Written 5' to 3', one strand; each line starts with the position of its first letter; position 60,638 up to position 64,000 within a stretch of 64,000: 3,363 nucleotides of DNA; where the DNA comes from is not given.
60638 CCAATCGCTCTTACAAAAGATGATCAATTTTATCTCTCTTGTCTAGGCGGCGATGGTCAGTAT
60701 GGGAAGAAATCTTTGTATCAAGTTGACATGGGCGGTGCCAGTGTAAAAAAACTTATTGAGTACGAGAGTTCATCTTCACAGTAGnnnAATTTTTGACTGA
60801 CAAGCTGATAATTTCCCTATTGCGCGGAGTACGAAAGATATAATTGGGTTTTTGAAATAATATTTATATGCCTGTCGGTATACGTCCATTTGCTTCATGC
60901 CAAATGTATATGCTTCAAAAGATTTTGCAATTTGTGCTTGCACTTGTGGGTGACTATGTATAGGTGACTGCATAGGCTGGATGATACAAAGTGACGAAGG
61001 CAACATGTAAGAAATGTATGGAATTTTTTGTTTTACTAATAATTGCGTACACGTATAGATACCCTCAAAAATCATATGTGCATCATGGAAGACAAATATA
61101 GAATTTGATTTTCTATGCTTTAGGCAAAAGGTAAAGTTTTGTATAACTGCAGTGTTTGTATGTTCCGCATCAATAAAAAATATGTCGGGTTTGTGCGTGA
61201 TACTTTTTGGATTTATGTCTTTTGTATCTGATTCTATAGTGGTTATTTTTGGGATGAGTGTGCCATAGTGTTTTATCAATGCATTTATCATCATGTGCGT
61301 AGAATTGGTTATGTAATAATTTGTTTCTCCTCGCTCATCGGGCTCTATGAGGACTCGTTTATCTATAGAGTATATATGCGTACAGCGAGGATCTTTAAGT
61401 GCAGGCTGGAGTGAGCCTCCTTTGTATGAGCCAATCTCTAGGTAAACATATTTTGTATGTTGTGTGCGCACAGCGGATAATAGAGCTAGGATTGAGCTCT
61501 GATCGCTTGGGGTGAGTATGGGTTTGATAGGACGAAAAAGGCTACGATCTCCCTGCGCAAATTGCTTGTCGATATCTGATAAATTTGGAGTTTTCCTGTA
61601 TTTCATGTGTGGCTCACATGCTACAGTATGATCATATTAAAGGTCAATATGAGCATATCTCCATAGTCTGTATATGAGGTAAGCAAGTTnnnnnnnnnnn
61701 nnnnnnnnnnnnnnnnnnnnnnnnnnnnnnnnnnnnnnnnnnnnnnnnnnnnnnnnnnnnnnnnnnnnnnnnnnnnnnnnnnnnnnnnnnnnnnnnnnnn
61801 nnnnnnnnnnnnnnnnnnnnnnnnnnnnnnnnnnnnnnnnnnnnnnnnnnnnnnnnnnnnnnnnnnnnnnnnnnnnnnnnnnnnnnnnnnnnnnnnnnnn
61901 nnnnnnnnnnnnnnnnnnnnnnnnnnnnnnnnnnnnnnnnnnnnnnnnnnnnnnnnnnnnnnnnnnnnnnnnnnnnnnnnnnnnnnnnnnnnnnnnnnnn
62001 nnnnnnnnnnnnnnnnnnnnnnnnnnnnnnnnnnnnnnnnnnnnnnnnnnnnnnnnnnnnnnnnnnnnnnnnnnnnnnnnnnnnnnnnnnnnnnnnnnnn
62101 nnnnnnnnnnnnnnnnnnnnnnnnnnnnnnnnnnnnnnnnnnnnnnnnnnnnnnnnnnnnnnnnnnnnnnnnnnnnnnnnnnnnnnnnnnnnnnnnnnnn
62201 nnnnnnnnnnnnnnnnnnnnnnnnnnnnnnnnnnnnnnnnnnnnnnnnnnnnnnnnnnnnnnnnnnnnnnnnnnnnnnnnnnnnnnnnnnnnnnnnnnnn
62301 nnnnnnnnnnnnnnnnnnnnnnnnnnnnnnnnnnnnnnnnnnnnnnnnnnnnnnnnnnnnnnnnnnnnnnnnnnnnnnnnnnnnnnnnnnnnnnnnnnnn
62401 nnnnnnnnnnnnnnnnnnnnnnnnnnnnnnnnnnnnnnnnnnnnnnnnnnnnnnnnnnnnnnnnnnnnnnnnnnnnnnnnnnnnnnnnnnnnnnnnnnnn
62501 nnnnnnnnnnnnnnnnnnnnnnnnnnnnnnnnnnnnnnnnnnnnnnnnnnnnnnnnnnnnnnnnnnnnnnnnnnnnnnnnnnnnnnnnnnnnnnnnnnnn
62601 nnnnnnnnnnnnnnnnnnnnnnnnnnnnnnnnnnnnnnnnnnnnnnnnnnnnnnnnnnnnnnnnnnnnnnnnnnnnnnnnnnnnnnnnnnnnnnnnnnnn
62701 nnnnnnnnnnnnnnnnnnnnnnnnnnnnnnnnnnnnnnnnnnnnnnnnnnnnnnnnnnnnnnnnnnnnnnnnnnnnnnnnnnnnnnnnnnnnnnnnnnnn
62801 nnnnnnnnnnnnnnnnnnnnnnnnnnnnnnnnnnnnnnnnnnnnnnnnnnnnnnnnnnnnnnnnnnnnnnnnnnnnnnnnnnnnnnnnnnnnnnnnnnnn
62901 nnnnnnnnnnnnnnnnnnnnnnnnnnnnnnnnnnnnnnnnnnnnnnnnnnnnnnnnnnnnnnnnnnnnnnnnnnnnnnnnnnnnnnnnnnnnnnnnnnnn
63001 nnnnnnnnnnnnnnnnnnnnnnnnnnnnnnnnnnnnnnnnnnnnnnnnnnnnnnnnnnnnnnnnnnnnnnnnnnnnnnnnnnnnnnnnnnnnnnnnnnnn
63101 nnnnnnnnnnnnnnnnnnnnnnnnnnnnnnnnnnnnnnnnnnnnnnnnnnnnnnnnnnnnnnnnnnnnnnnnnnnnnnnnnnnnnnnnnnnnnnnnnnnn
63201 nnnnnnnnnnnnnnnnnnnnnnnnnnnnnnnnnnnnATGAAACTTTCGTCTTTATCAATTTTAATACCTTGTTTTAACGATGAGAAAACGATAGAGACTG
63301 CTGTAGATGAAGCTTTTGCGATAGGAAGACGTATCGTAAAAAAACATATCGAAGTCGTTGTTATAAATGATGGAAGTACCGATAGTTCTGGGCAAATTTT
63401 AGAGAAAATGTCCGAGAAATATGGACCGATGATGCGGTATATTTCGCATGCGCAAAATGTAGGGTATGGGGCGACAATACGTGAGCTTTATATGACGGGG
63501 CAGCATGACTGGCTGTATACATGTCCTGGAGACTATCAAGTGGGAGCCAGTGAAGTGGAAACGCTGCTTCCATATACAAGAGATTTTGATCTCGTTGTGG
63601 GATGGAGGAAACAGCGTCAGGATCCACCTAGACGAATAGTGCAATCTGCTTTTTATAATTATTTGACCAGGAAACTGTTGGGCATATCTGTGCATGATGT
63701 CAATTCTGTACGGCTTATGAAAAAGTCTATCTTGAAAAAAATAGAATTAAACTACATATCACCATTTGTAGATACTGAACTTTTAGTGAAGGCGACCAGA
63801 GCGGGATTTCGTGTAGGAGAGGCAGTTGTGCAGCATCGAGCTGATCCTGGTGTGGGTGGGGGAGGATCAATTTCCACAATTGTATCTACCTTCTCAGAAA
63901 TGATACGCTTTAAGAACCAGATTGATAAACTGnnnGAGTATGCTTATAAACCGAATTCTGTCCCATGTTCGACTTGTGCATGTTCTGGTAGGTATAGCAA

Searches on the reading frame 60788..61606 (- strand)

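Call 93: search_protein_families(library=pfam, proteins=[window:60788-61606:-], max_evalue=0.01)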
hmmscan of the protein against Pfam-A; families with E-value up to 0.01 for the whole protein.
window:60788-61606:- (273 aa): 1 family
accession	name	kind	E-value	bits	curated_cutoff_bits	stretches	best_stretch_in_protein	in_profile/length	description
PF13578.12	Methyltransf_24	-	2.3e-08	35.3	26.3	1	56-175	1-104/105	Methyltransferase domain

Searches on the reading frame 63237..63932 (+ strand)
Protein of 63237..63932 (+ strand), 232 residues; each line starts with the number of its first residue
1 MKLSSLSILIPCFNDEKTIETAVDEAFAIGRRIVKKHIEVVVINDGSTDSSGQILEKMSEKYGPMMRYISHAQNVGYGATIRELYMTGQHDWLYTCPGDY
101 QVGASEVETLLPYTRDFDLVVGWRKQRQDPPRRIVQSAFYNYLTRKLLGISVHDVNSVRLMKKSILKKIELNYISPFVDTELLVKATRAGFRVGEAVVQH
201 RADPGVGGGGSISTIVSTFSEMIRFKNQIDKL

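Call 93: search_protein_families(library=pfam, proteins=[window:63237-63932:+], max_evalue=0.01)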
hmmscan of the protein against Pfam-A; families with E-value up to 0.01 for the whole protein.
window:63237-63932:+ (232 aa): 2 families
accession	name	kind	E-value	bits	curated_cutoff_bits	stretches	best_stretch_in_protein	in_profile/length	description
PF00535.33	Glycos_transf_2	-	1.8e-19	70.7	23.3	1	7-169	1-167/168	Glycosyl transferase family 2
PF13641.12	Glyco_tranf_2_3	-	0.00051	20.5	27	1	6-86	3-80/230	Glycosyltransferase like family 2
